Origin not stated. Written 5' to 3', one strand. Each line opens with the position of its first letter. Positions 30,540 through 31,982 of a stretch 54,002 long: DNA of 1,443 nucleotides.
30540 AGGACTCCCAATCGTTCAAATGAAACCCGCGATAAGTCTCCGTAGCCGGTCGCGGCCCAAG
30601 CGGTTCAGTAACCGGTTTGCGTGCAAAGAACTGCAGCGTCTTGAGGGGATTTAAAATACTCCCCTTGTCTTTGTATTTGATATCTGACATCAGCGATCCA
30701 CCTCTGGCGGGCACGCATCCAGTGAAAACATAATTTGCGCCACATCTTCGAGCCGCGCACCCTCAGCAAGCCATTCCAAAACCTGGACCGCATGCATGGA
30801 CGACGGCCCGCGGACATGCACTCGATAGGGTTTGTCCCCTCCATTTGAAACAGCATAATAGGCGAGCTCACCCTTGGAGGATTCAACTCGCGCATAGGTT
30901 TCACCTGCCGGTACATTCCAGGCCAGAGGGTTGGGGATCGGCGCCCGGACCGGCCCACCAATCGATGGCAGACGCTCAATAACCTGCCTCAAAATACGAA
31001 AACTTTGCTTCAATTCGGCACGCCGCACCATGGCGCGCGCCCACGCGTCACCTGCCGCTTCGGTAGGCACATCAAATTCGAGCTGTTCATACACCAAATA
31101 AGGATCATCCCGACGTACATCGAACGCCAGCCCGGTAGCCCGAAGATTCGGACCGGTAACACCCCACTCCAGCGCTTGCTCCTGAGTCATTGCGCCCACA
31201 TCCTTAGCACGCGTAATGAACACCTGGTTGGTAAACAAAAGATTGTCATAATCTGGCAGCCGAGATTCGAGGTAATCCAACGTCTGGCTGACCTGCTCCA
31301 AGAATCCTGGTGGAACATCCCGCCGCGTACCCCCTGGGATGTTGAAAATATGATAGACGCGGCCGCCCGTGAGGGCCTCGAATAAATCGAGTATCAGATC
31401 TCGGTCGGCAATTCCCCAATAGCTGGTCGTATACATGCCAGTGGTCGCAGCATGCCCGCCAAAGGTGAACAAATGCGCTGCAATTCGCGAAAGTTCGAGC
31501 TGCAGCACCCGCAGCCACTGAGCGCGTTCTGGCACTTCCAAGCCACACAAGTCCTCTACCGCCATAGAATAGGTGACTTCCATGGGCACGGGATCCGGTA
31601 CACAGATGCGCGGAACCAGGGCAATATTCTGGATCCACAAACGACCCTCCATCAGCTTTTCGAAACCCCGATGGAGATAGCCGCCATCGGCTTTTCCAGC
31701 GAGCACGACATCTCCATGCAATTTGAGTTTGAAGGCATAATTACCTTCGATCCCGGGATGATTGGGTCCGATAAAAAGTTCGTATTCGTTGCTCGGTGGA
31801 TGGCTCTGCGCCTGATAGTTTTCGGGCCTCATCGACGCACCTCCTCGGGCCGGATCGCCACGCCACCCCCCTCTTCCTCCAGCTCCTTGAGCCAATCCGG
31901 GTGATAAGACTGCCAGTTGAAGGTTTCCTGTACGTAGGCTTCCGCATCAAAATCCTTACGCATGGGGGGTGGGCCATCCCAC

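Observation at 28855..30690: Terminal NuoI/MbxN-type ferredoxin subunit fused to a GltD-like NAD(P)H:FAD oxidoreductase, a built-in NAD(P)H input module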

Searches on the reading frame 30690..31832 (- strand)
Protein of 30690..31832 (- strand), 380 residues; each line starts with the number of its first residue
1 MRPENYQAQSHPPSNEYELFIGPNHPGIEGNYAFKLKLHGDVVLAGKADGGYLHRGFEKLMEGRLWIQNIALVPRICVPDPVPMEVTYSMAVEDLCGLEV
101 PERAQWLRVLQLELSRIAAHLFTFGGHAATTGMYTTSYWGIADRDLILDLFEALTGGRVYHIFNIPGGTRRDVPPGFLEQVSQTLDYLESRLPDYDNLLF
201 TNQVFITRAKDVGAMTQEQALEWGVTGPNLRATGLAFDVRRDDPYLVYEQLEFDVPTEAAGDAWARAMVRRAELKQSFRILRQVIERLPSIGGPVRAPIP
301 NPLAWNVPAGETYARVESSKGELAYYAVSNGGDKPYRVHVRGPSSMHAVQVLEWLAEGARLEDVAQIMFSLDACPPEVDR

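Call 7: search_protein_families(library=ncbifam, proteins=[window:30690-31832:-], max_evalue=0.00001)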
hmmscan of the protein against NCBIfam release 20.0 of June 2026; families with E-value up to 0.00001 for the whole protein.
window:30690-31832:- (380 aa): 9 families
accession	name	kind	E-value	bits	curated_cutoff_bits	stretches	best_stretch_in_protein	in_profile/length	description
NF004739.1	PRK06075.1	equivalog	1.8e-131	438.5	360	2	17-294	1-276/384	NADH-quinone oxidoreductase subunit D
TIGR01962.1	NuoD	equivalog_domain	2.1e-101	339.6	459.35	2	17-298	3-282/386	NADH dehydrogenase (quinone) subunit D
NF040602.1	F420_dehyd_FpoD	exception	3.3e-98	329.1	600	1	15-380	6-372/372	F420H2 dehydrogenase subunit FpoD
NF008974.0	PRK12322.1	equivalog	1.6e-97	326.8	522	1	15-379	5-365/366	NADH-quinone oxidoreductase subunit D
NF009808.0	PRK13292.1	equivalog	2.5e-90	303.4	1156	2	15-290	406-681/791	NADH-quinone oxidoreductase subunit B/C/D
NF008728.0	PRK11742.1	equivalog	3e-82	276.9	840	2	2-297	199-493/598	NADH-quinone oxidoreductase subunit C/D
NF005649.0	PRK07415.1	equivalog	5.5e-73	246.3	583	2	19-294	13-287/394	NAD(P)H-quinone oxidoreductase subunit H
NF045518.1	H2_NiFeSe_large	exception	3.8e-07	29.3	780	1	28-125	12-108/485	NiFeSe hydrogenase large subunit HysA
NF033181.1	NiFeSe_hydrog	equivalog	3e-06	26.4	600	1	28-124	12-107/507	nickel-dependent hydrogenase large subunit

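Call 20: search_solved_structures(query=window:30690-31832:-, max_evalue=1e-10, show_alignments=0)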
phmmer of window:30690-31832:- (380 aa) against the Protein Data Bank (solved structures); distinct sequences matched with E-value up to 1e-10: 54.
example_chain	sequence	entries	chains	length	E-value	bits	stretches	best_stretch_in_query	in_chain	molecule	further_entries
6u8y_L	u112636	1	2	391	1e-119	403.3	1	14-380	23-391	NADH dehydrogenase subunit D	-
2fug_4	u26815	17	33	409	4.7e-75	256.3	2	18-301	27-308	NADH-quinone oxidoreductase chain 4 | NADH-QUINONE OXIDOREDUCTASE SUBUNIT 4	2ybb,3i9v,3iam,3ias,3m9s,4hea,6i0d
8qby_D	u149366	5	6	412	7.6e-71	242.5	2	16-290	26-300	NADH-quinone oxidoreductase subunit D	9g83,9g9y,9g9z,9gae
8bpx_D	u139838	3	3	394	1.9e-69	237.8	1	17-290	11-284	NADH dehydrogenase [ubiquinone] iron-sulfur protein 2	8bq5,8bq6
7aqr_D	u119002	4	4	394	2.1e-69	237.7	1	17-290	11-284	NADH dehydrogenase subunit 7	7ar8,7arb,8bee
7ar7_D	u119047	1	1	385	3.2e-69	237.1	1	18-290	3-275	NADH dehydrogenase [ubiquinone] iron-sulfur protein 2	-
9iho_D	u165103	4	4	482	3.3e-69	237.1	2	16-296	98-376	NUCM (49 kDa) subunit of mitochondrial NADH:ubiquinone oxidoreductase (Complex I)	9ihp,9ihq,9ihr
9f5x_E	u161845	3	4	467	4.3e-69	236.7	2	11-290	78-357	NADH:ubiquinone oxidoreductase 49 kD subunit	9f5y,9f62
8e73_S2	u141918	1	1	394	4.8e-69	236.5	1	17-290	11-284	NDUS2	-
6x89_S2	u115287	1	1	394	1.2e-68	235.2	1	20-290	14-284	NDUS2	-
7a23_G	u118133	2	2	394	1.3e-68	235.1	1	17-290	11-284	Nad7m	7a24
7arc_D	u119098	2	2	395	1.8e-68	234.7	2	16-290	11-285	ND7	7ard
7zm7_C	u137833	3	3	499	1.4e-67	231.8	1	16-296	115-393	NADH-ubiquinone oxidoreductase 49 kDa subunit-like protein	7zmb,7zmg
6gcs_C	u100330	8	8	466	7.3e-66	226.1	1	17-290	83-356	49-KDA PROTEIN (NUCM) | Subunit NUCM of NADH:Ubiquinone Oxidoreductase (Complex I) | NUCM protein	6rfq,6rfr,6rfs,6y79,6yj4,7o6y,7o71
6h8k_C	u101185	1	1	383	2.5e-65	224.3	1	20-290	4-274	NUCM protein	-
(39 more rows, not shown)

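Call 21: search_solved_structures(query=window:30690-31832:-, max_evalue=1e-100, show_alignments=1)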
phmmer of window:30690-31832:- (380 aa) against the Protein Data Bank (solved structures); distinct sequences matched with E-value up to 1e-100: 1.
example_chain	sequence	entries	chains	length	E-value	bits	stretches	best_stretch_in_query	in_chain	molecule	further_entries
6u8y_L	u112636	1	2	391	1e-119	403.3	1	14-380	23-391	NADH dehydrogenase subunit D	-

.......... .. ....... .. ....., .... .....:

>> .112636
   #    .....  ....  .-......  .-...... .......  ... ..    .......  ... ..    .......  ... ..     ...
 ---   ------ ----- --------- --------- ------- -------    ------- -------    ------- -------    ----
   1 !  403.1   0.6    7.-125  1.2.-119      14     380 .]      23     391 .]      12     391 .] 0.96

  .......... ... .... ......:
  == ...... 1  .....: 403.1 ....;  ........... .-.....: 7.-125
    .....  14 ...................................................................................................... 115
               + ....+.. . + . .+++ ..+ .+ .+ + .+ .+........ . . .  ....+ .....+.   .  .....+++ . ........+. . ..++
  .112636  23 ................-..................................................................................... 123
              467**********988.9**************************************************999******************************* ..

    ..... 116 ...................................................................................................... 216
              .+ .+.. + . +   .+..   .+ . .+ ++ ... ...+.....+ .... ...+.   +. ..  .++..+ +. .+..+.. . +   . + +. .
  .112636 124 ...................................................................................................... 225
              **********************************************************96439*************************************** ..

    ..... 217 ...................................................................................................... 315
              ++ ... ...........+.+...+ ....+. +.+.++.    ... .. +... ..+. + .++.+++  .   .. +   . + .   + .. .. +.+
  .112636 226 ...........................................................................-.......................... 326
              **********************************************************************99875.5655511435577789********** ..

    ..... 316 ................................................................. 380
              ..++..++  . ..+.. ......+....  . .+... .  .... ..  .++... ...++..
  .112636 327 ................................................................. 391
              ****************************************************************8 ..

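Call 77: search_solved_structures(query=window:30690-31832:-, max_evalue=1e-74, show_alignments=2)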
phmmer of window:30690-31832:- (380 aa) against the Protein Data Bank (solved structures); distinct sequences matched with E-value up to 1e-74: 2.
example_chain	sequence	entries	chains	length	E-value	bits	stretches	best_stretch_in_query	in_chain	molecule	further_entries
6u8y_L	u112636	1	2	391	1e-119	403.3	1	14-380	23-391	NADH dehydrogenase subunit D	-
2fug_4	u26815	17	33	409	4.7e-75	256.3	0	18-301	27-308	NADH-quinone oxidoreductase chain 4 | NADH-QUINONE OXIDOREDUCTASE SUBUNIT 4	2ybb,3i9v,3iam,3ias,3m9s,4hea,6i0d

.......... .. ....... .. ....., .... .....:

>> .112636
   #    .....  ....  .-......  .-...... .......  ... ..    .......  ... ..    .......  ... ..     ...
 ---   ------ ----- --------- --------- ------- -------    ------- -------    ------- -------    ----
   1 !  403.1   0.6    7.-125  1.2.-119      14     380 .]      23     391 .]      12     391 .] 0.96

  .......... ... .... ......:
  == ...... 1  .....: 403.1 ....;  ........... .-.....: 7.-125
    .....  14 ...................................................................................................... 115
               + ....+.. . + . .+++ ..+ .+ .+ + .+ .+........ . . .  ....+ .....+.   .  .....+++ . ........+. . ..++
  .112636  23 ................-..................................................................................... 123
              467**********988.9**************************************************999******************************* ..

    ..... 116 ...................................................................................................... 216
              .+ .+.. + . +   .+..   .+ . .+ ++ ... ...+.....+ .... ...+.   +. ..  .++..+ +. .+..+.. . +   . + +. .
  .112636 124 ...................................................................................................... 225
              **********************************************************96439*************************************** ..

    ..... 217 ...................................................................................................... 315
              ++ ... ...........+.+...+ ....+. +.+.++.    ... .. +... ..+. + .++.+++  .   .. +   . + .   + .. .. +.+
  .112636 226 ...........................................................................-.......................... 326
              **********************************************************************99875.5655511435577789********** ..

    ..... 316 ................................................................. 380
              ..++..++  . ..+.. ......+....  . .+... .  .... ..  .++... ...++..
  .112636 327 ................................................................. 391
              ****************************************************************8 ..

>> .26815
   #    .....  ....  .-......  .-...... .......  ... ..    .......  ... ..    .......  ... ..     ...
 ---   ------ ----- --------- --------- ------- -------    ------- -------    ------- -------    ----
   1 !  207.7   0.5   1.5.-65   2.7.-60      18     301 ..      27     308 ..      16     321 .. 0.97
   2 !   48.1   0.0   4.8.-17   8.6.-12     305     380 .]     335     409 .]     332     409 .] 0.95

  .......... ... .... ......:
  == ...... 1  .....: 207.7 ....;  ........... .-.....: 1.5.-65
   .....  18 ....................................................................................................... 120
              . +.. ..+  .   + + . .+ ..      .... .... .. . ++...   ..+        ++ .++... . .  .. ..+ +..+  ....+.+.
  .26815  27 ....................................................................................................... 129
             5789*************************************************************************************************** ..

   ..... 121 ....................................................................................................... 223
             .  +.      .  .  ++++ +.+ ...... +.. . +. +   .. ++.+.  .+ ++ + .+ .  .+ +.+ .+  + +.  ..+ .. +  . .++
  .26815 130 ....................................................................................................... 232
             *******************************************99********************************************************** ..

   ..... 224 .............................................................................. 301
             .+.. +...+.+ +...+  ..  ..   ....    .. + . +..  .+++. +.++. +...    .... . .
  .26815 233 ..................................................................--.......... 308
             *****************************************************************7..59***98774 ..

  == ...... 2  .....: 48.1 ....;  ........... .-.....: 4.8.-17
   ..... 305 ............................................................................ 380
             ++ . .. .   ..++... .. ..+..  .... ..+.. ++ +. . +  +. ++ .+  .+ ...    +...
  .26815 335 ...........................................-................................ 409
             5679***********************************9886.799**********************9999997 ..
